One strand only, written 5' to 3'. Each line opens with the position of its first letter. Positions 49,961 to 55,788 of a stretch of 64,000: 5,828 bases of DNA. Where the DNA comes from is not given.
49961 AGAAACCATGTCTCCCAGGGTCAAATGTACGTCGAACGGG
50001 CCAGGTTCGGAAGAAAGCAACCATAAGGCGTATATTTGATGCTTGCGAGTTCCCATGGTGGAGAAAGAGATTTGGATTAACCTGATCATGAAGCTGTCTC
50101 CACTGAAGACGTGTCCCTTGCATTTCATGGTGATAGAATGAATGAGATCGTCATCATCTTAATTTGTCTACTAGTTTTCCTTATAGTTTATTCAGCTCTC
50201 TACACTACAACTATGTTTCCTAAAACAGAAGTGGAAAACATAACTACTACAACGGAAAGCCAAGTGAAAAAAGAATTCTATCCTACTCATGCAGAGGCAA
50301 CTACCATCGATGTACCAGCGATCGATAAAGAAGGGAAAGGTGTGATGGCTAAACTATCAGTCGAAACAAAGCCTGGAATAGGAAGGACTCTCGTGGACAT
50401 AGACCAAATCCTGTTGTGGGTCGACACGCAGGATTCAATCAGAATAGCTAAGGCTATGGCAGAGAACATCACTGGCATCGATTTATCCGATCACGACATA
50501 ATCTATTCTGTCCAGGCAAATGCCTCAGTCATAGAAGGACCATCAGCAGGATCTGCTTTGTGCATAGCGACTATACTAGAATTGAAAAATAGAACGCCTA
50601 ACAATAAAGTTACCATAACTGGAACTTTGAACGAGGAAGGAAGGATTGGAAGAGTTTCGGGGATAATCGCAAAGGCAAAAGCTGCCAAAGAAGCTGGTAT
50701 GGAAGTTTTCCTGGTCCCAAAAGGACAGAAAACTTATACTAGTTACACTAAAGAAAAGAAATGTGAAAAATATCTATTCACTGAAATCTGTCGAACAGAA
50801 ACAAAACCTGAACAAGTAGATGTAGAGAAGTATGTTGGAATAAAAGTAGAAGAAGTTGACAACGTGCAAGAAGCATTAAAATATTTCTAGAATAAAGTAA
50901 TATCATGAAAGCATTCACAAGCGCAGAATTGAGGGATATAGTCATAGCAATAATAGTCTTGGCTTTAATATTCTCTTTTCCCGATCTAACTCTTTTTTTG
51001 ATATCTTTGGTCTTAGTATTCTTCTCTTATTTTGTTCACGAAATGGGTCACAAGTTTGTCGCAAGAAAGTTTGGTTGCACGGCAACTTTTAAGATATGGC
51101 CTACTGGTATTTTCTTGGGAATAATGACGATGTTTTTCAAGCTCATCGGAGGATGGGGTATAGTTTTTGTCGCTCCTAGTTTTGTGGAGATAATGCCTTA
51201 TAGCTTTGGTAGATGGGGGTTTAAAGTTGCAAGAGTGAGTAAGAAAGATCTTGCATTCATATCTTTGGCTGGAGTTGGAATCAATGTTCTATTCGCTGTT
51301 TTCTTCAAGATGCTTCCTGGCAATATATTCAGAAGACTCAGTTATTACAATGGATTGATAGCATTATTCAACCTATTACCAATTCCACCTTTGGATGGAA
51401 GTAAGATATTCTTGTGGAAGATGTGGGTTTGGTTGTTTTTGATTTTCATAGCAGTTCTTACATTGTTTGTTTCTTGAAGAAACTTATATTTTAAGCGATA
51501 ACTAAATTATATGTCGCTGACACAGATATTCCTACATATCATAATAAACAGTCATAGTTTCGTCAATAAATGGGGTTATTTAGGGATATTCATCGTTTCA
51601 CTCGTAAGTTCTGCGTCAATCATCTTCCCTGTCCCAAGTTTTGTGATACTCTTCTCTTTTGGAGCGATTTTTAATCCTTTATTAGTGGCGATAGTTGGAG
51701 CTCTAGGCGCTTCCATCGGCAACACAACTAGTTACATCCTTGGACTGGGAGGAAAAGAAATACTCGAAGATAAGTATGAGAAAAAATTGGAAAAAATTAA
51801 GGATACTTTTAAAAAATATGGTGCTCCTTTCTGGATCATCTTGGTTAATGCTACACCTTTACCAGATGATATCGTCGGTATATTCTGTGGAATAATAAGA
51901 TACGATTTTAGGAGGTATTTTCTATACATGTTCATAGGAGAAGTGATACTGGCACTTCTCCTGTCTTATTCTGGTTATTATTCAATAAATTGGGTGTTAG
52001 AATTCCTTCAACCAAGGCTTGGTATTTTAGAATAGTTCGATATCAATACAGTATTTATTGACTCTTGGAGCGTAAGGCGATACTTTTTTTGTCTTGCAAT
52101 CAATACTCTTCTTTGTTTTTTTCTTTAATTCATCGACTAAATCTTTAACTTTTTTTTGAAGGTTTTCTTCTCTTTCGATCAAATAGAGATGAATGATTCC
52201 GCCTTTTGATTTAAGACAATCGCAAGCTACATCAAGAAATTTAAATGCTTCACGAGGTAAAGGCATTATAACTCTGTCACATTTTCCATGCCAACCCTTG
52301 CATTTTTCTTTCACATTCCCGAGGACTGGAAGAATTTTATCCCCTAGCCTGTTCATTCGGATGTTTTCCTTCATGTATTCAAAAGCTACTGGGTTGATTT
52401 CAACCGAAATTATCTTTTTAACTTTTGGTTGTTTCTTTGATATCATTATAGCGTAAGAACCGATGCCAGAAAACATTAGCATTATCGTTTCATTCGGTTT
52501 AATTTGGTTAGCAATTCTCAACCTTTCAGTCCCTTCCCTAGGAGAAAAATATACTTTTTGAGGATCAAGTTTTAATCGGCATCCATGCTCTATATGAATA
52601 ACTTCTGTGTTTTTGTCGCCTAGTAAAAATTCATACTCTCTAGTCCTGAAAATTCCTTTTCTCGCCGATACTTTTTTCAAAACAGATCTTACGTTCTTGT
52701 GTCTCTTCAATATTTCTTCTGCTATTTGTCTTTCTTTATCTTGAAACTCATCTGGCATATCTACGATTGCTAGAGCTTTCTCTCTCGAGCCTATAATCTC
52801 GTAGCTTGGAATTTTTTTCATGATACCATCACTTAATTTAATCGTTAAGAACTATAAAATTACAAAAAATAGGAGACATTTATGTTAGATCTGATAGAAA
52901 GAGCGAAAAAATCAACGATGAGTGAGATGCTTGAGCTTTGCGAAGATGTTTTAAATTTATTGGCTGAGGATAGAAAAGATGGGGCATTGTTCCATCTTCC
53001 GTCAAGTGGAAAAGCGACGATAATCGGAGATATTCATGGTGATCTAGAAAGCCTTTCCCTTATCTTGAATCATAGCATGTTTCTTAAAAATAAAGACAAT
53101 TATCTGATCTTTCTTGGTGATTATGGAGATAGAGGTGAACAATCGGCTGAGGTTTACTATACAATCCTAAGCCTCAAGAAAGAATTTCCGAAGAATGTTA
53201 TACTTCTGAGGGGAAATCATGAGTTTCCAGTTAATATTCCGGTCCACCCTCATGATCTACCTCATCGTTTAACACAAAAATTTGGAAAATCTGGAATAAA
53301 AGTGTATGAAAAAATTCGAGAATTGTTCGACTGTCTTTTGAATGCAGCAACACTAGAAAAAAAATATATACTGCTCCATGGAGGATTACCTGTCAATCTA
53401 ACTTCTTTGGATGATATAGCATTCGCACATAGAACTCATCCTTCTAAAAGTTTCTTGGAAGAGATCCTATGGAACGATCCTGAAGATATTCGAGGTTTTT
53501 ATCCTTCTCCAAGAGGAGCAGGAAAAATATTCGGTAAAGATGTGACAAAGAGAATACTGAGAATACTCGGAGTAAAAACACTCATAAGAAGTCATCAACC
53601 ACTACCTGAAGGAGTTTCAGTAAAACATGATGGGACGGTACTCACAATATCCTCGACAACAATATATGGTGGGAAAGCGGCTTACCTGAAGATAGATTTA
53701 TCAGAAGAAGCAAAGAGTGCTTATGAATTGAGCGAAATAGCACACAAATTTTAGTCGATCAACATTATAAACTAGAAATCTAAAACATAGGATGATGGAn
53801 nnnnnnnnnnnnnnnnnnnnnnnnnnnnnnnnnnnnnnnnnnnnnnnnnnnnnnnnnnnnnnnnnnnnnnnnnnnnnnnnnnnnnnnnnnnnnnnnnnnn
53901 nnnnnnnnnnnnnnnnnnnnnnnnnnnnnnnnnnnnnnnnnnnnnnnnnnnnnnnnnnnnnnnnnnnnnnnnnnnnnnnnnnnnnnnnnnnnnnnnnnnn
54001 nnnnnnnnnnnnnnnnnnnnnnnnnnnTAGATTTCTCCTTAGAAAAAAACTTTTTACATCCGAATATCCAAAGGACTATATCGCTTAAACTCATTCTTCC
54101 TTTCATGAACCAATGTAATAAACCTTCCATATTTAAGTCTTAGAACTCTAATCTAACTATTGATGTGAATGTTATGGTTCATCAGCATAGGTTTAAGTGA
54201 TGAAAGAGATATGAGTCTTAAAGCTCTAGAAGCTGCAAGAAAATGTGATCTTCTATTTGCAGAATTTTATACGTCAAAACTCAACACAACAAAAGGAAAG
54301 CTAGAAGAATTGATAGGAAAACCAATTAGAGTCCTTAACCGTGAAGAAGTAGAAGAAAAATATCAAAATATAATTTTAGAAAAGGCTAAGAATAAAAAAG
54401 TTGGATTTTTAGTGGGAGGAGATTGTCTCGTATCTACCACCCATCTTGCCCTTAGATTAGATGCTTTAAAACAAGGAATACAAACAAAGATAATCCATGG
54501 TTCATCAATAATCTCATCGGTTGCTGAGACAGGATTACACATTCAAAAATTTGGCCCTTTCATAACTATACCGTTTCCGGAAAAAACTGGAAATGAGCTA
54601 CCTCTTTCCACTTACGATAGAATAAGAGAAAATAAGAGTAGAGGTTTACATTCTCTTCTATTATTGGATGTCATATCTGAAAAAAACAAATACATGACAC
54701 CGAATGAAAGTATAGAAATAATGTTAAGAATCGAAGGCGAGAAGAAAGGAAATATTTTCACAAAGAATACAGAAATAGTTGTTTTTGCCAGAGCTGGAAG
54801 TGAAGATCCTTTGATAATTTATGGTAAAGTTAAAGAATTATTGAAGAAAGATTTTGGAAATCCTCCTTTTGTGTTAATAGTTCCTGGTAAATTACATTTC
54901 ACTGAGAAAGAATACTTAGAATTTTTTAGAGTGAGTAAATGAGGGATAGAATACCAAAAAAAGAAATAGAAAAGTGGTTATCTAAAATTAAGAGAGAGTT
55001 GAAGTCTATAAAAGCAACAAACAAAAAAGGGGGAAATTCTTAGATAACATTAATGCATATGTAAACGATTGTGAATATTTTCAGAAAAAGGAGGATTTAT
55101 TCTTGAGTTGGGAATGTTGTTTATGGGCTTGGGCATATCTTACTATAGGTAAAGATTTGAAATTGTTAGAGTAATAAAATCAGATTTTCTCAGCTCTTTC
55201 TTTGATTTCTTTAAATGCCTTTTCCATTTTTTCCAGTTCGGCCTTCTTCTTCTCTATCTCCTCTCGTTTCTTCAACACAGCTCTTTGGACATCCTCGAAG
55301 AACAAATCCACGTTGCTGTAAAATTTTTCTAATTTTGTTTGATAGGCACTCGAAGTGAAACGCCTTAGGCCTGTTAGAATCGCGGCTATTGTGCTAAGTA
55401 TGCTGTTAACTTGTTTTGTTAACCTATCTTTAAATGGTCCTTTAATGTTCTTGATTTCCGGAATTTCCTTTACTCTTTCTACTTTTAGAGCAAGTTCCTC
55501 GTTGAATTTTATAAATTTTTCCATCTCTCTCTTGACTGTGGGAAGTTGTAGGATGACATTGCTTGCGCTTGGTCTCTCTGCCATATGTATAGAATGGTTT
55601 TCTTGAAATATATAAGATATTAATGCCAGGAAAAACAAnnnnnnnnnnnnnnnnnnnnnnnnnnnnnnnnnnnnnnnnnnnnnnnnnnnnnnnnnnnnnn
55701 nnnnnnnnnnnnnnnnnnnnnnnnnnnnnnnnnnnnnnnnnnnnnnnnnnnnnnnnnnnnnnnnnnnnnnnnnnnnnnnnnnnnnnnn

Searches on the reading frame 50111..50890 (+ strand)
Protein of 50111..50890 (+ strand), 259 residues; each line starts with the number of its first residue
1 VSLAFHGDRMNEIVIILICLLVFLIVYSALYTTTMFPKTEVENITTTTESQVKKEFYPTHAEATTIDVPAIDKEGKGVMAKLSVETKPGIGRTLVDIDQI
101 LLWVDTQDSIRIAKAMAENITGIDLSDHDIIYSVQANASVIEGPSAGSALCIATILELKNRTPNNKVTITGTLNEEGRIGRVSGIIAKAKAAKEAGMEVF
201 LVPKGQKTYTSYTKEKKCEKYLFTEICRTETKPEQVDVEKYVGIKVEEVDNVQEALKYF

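Call 36: search_protein_families(library=pfam, proteins=[window:50111-50890:+], max_evalue=0.001)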
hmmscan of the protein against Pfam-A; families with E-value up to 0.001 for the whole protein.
window:50111-50890:+ (259 aa): 2 families
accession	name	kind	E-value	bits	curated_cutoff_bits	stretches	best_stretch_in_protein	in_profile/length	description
PF05362.19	Lon_C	-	2.2e-09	37.6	21.1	1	125-207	91-173/205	Lon protease (S16) C-terminal proteolytic domain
PF13541.12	ChlI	-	1.3e-05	25.6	27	1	114-205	30-120/121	Subunit ChlI of Mg-chelatase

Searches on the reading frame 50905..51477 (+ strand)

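Call 36: search_protein_families(library=pfam, proteins=[window:50905-51477:+], max_evalue=0.001)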
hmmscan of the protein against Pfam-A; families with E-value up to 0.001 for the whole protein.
window:50905-51477:+ (190 aa): 1 family
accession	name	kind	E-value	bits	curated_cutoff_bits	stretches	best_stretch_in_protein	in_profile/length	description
PF02163.28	Peptidase_M50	-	2.4e-10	40.6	27.2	2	141-170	162-191/221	Peptidase family M50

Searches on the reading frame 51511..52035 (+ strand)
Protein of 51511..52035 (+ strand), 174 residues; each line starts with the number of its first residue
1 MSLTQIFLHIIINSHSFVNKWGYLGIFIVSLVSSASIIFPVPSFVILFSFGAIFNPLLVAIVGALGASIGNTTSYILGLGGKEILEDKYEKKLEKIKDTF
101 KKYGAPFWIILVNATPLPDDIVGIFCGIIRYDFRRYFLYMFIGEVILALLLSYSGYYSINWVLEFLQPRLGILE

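Call 36: search_protein_families(library=pfam, proteins=[window:51511-52035:+], max_evalue=0.001)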
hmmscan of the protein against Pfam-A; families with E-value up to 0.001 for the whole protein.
window:51511-52035:+ (174 aa): 1 family
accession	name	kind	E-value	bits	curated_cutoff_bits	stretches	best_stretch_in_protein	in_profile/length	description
PF09335.16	VTT_dom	-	1.3e-22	81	33.9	1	41-156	1-122/123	VTT domain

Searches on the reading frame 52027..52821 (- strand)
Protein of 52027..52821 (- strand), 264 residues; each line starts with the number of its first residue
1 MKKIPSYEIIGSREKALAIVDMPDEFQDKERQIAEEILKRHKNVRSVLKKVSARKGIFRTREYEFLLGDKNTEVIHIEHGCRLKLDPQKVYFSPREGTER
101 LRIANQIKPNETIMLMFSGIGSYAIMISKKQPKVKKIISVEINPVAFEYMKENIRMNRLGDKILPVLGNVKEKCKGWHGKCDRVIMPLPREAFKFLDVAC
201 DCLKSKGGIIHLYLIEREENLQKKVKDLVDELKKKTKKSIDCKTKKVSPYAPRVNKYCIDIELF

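Call 37: search_protein_families(library=pfam, proteins=[window:52027-52821:-], max_evalue=0.001)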
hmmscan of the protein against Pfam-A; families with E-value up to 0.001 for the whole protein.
window:52027-52821:- (264 aa): 3 families
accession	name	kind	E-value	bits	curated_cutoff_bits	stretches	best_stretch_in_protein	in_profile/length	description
PF02475.24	TRM5-TYW2_MTfase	-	3.4e-45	154.4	28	1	75-237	2-160/164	TRM5/TYW2 methyltransferase domain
PF25133.1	TYW2_N_2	-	9.4e-12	45.3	27.7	1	5-70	18-78/79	TYW2 N-terminal domain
PF02005.22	TRM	-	0.00058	19.6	27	1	112-209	52-148/376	N2,N2-dimethylguanosine tRNA methyltransferase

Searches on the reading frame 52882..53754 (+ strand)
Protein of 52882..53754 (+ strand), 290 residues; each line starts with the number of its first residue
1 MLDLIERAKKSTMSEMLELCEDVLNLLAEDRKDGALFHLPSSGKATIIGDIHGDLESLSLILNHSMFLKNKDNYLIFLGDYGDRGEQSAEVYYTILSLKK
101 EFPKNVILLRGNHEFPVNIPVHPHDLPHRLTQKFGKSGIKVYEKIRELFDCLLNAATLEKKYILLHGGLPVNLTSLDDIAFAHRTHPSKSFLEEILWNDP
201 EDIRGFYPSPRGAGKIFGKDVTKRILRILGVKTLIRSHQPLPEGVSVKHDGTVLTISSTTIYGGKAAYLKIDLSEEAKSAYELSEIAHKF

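Call 37: search_protein_families(library=pfam, proteins=[window:52882-53754:+], max_evalue=0.001)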
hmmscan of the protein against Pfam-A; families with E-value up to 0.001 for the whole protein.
window:52882-53754:+ (290 aa): 1 family
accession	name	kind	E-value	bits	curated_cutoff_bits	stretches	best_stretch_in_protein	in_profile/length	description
PF00149.33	Metallophos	-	4.9e-27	96.1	21.5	1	45-240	3-189/191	Calcineurin-like phosphoesterase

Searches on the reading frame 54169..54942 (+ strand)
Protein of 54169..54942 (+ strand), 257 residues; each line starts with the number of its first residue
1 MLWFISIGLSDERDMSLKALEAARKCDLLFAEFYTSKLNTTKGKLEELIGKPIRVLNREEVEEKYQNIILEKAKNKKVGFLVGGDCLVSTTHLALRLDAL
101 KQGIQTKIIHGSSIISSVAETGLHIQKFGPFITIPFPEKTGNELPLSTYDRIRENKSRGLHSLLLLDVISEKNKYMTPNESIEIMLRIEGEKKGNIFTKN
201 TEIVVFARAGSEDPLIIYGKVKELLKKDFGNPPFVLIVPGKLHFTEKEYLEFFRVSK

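Call 37: search_protein_families(library=pfam, proteins=[window:54169-54942:+], max_evalue=0.001)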
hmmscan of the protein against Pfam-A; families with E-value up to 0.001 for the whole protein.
window:54169-54942:+ (257 aa): 1 family
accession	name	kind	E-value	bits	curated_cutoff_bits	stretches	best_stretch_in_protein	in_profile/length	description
PF00590.25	TP_methylase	-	1.6e-15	58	27.8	1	1-224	1-211/212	Tetrapyrrole (Corrin/Porphyrin) Methylases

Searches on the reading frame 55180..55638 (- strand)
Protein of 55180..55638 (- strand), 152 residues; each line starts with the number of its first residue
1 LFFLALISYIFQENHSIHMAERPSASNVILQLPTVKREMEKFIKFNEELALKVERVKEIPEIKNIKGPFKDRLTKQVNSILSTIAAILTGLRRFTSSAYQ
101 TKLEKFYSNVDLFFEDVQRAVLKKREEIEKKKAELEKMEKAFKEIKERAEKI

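Call 37: search_protein_families(library=pfam, proteins=[window:55180-55638:-], max_evalue=0.001)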
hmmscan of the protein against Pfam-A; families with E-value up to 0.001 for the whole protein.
window:55180-55638:- (152 aa): 1 family
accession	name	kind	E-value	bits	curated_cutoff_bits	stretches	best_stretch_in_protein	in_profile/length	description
PF04740.18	LXG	-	0.0002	21.8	26.5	1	70-148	115-192/202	LXG domain of WXG superfamily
